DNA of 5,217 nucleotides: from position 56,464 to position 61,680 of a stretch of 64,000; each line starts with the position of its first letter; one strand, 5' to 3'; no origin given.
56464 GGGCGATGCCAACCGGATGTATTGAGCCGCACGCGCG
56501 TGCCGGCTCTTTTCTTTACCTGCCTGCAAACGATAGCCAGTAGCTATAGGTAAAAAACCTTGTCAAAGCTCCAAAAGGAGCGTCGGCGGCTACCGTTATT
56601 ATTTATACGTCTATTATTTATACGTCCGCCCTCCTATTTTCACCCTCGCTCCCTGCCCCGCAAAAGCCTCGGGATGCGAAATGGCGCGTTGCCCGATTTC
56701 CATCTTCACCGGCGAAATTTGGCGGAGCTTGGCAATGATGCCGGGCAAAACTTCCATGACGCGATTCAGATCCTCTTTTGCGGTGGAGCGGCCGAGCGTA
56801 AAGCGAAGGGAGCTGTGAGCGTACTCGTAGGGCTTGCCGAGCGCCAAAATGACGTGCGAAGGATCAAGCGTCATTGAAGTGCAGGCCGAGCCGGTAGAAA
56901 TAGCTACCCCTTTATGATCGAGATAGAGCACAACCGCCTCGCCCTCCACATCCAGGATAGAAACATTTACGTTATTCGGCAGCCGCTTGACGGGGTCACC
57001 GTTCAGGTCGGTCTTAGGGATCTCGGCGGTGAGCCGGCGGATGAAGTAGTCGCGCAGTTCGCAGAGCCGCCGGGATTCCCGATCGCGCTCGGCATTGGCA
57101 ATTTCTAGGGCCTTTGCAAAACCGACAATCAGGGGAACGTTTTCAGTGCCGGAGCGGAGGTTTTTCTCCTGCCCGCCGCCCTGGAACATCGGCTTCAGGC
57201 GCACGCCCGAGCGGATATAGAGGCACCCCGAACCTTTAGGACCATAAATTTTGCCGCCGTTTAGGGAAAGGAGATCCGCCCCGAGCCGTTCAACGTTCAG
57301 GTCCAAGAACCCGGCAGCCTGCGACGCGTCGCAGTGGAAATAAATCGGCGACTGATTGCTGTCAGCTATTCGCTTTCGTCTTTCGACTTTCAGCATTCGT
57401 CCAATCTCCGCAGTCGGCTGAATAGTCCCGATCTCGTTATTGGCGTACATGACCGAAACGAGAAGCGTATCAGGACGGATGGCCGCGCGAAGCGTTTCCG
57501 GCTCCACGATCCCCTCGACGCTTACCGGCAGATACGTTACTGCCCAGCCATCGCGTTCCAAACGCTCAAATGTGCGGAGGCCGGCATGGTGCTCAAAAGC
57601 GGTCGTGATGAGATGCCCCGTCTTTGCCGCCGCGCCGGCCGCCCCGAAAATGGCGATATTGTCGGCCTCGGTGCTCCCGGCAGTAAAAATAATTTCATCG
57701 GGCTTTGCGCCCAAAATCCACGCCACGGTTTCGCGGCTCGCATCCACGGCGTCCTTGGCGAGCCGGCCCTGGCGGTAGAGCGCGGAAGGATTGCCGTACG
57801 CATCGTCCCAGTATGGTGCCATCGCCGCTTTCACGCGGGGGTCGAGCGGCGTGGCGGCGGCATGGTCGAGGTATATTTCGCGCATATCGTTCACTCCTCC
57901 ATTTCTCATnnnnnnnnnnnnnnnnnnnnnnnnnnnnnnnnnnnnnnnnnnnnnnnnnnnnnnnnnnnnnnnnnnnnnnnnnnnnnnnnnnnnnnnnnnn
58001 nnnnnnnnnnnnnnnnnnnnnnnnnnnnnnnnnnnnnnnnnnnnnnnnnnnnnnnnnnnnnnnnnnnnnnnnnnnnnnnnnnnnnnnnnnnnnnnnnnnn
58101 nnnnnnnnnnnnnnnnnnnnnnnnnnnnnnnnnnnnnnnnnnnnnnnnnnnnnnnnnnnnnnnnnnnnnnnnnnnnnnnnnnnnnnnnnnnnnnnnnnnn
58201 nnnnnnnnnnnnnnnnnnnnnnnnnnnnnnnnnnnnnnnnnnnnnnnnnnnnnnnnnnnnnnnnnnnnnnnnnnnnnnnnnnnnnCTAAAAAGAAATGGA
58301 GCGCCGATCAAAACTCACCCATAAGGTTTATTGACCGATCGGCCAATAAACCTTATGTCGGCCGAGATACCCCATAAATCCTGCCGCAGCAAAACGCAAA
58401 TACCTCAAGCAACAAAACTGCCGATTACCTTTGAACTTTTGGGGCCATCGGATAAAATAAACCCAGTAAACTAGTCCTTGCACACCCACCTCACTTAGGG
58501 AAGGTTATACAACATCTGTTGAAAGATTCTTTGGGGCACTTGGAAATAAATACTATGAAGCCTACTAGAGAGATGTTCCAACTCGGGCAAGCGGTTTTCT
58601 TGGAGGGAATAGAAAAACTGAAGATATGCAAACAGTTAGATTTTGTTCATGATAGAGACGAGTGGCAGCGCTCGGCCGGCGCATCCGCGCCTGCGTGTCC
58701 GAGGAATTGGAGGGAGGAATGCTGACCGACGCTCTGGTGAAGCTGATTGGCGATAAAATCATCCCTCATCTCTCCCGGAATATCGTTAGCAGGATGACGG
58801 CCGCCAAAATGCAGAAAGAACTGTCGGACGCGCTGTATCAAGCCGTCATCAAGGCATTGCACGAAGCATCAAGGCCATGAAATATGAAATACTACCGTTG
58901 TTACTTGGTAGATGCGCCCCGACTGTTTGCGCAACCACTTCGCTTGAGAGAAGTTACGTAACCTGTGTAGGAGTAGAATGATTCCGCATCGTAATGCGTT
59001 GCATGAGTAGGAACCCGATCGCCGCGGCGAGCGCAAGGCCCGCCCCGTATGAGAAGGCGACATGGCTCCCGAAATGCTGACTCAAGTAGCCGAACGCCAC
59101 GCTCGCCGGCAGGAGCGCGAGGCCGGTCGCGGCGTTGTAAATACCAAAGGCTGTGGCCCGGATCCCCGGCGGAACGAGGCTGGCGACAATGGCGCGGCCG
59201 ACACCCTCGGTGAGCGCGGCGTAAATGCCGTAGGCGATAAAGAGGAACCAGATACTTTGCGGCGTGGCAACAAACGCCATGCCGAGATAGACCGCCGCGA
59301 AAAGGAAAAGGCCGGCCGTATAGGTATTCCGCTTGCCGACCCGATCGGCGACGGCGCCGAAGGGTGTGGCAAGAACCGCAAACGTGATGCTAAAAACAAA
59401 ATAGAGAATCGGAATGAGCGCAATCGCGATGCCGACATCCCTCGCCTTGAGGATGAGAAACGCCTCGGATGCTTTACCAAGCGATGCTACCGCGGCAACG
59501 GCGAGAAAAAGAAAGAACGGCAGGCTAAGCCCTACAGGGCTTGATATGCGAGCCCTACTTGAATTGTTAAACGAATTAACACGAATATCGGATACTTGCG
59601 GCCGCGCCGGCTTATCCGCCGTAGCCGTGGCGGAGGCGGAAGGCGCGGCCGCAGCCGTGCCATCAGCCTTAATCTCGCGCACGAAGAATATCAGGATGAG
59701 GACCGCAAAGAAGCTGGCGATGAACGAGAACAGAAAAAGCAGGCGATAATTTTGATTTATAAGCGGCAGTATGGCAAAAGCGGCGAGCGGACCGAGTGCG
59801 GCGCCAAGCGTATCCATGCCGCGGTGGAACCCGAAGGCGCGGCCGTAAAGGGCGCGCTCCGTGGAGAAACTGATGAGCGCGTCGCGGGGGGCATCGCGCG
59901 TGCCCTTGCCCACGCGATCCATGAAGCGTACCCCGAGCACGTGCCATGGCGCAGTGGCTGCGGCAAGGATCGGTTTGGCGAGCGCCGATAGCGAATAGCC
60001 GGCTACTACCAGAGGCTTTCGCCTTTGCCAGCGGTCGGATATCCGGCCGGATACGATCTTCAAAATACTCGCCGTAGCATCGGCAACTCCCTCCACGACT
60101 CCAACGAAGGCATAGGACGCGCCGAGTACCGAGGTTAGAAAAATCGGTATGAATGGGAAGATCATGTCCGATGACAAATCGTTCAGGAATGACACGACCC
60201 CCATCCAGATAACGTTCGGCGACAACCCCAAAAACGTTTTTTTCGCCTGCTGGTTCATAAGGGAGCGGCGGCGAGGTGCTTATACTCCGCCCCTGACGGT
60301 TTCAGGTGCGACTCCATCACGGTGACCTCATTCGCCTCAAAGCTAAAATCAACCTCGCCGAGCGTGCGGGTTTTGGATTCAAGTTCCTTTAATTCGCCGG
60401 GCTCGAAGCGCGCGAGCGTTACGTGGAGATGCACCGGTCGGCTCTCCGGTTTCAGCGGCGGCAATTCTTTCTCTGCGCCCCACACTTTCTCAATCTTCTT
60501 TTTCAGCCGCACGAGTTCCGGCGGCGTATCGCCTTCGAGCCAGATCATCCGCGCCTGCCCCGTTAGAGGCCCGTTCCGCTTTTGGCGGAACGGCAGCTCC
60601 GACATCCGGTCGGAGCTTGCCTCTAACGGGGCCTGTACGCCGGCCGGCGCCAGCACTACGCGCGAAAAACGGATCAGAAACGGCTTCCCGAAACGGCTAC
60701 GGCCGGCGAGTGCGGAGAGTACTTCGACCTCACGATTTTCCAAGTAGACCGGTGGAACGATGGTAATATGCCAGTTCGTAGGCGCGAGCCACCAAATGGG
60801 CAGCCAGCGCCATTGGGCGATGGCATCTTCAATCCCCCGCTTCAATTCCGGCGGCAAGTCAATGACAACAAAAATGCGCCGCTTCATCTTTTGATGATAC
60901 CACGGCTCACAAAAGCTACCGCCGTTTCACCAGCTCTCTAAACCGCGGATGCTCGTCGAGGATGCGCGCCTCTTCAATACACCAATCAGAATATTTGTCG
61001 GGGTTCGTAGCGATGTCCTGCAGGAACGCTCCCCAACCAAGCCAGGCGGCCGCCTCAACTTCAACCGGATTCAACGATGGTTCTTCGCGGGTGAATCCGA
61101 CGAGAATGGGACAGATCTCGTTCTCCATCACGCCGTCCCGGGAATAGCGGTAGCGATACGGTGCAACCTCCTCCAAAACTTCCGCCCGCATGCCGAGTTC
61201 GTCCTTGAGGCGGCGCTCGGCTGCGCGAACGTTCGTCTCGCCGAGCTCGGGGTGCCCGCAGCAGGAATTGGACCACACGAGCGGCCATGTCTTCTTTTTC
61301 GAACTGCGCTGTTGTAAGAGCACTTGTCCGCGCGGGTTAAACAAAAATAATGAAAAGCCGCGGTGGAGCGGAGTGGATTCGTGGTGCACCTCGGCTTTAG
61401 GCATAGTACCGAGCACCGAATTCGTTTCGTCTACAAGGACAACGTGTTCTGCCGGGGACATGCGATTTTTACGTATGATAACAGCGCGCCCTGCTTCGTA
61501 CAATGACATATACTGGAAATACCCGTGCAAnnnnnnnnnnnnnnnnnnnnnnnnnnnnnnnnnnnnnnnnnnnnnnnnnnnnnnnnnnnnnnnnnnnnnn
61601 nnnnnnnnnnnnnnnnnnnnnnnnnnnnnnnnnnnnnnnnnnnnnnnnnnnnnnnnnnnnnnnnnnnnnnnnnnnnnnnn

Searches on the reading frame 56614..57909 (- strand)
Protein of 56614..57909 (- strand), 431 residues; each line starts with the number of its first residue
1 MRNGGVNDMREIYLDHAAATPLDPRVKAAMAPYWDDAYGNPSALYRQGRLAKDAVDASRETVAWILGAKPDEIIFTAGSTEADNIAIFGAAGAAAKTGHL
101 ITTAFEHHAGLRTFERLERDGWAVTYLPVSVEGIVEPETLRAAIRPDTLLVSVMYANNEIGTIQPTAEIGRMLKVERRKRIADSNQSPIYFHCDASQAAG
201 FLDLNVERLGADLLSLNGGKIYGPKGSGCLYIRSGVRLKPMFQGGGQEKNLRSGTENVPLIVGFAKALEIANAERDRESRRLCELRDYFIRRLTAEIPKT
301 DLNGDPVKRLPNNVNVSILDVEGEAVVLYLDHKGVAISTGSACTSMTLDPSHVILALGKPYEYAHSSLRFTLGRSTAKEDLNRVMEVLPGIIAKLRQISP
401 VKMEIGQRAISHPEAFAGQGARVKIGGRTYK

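Call 12: search_protein_families(library=pfam, proteins=[window:56614-57909:-], max_evalue=0.0001)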
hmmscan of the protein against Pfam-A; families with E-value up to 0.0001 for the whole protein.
window:56614-57909:- (431 aa): 1 family
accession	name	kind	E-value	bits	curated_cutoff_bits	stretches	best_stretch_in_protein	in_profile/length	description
PF00266.25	Aminotran_5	-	4e-67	227.2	21.5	1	12-384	1-371/371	Aminotransferase class-V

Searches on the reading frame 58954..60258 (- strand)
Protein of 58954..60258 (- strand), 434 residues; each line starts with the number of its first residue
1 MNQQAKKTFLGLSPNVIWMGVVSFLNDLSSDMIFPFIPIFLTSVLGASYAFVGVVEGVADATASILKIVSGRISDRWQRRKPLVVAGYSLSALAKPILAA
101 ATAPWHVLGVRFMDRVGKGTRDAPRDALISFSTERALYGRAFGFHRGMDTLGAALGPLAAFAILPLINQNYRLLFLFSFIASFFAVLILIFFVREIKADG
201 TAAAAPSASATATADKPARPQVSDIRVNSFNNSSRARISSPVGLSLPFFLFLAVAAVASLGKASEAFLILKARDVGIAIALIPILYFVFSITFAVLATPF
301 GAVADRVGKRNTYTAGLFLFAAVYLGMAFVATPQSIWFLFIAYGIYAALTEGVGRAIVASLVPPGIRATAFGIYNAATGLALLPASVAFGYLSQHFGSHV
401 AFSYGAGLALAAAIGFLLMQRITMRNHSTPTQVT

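Call 12: search_protein_families(library=pfam, proteins=[window:58954-60258:-], max_evalue=0.0001)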
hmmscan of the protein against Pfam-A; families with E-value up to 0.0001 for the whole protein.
window:58954-60258:- (434 aa): 2 families
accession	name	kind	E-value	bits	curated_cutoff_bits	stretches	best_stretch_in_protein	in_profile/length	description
PF07690.21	MFS_1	-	1.6e-39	136.3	33.4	2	21-229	3-203/347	Major Facilitator Superfamily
PF12832.13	MFS_1_like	-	5.7e-07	29.4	25.2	1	33-190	18-110/373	MFS_1 like family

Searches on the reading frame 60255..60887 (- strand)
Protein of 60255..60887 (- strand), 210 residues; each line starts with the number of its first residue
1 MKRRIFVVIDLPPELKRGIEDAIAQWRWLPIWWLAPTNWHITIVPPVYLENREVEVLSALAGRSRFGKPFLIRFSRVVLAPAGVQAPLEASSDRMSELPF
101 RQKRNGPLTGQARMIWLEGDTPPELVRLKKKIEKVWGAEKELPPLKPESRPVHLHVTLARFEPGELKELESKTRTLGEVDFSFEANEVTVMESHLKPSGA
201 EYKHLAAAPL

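Call 44: search_protein_families(library=pfam, proteins=[window:60255-60887:-], max_evalue=1)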
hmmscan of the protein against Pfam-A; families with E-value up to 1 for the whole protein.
window:60255-60887:- (210 aa): 2 families
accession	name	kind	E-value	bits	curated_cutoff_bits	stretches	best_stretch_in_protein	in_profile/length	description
PF02834.22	LigT_PEase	-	1.1e-12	48.4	23.3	2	141-199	23-84/87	LigT like Phosphoesterase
PF13563.12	2_5_RNA_ligase2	-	6.5e-07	30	27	1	99-194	56-149/152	2'-5' RNA ligase superfamily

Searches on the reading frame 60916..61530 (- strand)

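Call 44: search_protein_families(library=pfam, proteins=[window:60916-61530:-], max_evalue=1)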
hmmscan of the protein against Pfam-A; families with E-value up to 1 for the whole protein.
window:60916-61530:- (204 aa): 2 families
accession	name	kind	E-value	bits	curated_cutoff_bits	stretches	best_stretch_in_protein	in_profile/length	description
PF00293.34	NUDIX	-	4.2e-18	66.1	21.1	1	55-183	2-133/134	NUDIX domain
PF14815.12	NUDIX_4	-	0.029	14.6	35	1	62-130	4-66/113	NUDIX domain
